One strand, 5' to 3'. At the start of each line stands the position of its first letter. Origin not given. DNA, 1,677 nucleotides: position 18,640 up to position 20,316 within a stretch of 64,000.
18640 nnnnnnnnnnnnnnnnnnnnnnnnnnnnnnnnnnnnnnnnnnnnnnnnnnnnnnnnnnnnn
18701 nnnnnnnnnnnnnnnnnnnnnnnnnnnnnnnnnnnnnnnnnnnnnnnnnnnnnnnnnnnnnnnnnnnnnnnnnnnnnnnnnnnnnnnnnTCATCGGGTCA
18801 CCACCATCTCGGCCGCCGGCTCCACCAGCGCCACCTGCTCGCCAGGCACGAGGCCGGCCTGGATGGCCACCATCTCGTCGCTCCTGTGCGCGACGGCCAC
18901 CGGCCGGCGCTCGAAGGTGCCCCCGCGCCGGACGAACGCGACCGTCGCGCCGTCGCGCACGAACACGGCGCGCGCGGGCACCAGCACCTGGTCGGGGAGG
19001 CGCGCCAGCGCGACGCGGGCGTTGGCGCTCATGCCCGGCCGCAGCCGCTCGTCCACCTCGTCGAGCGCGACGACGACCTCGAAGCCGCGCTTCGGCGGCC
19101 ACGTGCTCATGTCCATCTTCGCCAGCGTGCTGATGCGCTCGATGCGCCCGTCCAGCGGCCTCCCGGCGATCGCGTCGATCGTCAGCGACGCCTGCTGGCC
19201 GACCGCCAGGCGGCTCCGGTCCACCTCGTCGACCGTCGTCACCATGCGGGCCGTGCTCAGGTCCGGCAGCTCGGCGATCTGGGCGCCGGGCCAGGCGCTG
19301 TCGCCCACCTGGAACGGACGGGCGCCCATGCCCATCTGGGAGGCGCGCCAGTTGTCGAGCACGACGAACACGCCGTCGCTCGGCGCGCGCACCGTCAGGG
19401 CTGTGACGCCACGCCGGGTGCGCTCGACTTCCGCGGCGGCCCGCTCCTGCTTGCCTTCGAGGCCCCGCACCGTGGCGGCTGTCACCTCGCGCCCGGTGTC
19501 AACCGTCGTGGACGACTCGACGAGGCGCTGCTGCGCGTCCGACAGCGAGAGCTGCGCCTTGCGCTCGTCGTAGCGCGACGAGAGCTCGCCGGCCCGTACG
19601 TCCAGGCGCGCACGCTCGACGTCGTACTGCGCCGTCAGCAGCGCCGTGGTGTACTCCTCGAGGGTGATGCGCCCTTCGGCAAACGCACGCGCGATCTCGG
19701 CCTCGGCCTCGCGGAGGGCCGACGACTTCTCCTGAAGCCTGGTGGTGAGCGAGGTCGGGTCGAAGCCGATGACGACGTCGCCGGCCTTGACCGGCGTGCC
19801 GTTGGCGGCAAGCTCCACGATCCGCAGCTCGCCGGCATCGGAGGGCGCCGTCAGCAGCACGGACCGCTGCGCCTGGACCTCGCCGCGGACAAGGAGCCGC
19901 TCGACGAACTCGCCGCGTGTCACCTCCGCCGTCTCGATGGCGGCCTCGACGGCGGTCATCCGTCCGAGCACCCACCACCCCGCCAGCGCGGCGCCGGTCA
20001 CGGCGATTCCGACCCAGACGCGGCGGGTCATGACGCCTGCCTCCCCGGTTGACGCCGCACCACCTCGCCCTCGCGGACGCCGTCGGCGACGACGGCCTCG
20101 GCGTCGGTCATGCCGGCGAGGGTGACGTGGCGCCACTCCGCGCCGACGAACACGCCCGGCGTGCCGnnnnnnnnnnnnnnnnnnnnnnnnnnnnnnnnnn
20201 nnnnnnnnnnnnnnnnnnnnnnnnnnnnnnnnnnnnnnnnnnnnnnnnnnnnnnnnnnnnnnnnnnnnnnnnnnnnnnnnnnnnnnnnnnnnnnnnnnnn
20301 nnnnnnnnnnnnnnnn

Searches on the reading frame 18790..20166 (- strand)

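Call 72: search_protein_families(library=pfam, proteins=[window:18790-20166:-], max_evalue=0.00001)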
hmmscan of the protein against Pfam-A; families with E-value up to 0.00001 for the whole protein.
window:18790-20166:- (458 aa): 2 families
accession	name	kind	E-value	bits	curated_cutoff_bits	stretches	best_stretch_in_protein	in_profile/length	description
PF16576.10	HlyD_D23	-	5.7e-10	39.3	30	1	208-381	56-214/214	Barrel-sandwich domain of CusB or HlyD membrane-fusion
PF13437.12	HlyD_3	-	1.6e-06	29.2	22.2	0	286-378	16-106/106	HlyD family secretion protein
